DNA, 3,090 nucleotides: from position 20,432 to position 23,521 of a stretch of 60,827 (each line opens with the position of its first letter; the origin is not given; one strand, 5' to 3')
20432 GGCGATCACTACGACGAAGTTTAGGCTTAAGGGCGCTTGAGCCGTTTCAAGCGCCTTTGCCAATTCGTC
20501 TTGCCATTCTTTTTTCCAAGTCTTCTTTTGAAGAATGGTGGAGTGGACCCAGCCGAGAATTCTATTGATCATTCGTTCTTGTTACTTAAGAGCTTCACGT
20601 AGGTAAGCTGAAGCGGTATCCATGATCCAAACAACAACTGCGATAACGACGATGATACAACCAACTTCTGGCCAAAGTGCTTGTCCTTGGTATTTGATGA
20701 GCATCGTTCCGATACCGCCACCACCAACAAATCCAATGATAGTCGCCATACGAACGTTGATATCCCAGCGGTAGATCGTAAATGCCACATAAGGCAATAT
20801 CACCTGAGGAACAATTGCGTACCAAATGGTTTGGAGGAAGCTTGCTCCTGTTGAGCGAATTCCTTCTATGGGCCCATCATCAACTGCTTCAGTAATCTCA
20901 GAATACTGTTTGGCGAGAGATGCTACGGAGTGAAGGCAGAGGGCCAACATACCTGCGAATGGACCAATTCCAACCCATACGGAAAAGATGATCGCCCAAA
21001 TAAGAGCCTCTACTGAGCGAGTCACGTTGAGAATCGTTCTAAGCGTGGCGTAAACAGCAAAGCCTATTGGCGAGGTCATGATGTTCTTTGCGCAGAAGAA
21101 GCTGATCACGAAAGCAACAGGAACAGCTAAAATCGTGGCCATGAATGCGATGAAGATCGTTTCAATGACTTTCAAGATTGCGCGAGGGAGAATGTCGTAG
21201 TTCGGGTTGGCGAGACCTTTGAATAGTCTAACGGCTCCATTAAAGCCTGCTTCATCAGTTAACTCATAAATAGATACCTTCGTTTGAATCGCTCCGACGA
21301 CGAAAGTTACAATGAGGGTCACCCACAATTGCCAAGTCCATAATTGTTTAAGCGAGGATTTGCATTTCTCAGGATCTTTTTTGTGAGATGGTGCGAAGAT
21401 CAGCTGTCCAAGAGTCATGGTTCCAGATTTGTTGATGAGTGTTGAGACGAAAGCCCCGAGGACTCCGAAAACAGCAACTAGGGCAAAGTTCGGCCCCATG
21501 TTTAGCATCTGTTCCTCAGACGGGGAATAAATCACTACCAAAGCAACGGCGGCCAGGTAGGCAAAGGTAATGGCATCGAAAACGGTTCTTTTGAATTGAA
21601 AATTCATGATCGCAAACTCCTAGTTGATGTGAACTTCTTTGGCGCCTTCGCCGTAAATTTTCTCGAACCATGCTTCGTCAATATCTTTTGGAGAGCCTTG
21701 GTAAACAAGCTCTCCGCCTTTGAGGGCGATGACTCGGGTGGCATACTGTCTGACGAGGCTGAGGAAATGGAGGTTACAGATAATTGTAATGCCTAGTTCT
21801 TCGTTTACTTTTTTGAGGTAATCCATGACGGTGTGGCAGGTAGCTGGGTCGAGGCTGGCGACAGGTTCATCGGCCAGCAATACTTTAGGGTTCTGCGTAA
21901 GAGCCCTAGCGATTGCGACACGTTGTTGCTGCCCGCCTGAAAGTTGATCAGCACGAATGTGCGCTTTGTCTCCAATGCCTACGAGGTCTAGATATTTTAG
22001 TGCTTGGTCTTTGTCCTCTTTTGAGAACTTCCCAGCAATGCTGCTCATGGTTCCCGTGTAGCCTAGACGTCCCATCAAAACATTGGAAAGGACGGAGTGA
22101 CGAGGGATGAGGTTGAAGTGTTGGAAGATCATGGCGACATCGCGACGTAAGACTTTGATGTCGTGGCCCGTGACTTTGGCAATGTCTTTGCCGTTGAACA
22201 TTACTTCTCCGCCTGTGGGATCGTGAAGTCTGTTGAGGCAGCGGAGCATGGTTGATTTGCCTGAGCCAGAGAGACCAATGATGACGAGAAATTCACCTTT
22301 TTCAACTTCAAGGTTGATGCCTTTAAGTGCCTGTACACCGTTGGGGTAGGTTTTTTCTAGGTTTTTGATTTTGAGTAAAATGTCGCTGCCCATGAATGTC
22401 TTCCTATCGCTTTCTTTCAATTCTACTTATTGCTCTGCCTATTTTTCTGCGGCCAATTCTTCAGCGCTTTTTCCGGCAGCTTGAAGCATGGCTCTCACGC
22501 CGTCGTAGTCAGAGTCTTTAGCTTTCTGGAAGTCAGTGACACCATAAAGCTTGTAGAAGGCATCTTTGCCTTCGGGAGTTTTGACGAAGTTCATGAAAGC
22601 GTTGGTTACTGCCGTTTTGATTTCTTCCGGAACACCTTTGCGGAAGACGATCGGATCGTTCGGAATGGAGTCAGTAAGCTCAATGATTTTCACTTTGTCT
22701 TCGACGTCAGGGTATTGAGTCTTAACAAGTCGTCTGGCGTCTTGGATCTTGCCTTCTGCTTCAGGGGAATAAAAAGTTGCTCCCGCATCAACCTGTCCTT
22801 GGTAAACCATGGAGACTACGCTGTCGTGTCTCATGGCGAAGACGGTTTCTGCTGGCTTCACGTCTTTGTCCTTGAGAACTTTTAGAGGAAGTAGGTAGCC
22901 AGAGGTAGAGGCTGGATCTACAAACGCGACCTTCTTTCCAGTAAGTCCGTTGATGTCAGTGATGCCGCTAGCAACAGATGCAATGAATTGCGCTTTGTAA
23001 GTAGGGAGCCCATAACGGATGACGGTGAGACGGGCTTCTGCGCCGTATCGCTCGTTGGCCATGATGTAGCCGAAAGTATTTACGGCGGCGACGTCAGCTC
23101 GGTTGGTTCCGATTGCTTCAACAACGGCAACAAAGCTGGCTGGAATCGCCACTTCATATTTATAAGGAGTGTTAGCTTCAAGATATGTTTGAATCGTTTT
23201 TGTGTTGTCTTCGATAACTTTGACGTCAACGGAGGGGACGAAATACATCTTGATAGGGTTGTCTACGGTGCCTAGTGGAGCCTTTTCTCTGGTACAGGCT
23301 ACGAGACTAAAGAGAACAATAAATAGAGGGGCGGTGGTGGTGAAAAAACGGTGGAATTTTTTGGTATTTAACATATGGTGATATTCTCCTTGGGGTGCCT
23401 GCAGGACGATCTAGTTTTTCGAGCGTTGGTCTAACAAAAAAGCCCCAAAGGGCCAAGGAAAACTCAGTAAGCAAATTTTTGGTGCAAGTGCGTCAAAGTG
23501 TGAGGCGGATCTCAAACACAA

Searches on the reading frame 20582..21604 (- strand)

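Call 100: search_protein_families(library=ncbifam, proteins=[window:20582-21604:-], max_evalue=0.000001)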
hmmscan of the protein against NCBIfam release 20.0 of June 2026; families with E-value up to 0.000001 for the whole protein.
window:20582-21604:- (340 aa): 1 family
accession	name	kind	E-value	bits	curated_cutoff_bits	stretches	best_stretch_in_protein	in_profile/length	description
TIGR01097.1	PhnE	equivalog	7.3e-78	261.5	216.7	1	86-339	3-251/252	phosphonate ABC transporter, permease protein PhnE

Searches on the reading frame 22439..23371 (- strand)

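Call 100: search_protein_families(library=ncbifam, proteins=[window:22439-23371:-], max_evalue=0.000001)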
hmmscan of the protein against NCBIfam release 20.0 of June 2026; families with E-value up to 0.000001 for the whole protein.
window:22439-23371:- (310 aa): 4 families
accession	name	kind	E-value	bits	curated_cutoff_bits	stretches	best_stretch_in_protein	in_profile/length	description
TIGR01098.1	3A0109s03R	subfamily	2.7e-58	197.4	112.05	1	18-262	11-253/253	phosphate/phosphite/phosphonate ABC transporter substrate-binding protein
TIGR03431.1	PhnD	equivalog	5.5e-40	137.6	261.1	1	21-298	15-285/288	phosphonate ABC transporter substrate-binding protein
TIGR04553.1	ABC_peri_selen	hypoth_equivalog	1.7e-18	66.9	250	1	45-300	7-263/266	putative selenate ABC transporter substrate-binding protein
TIGR01728.1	SsuA_fam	subfamily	1.5e-08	34.2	163.5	1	83-202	43-159/290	aliphatic sulfonate ABC transporter substrate-binding protein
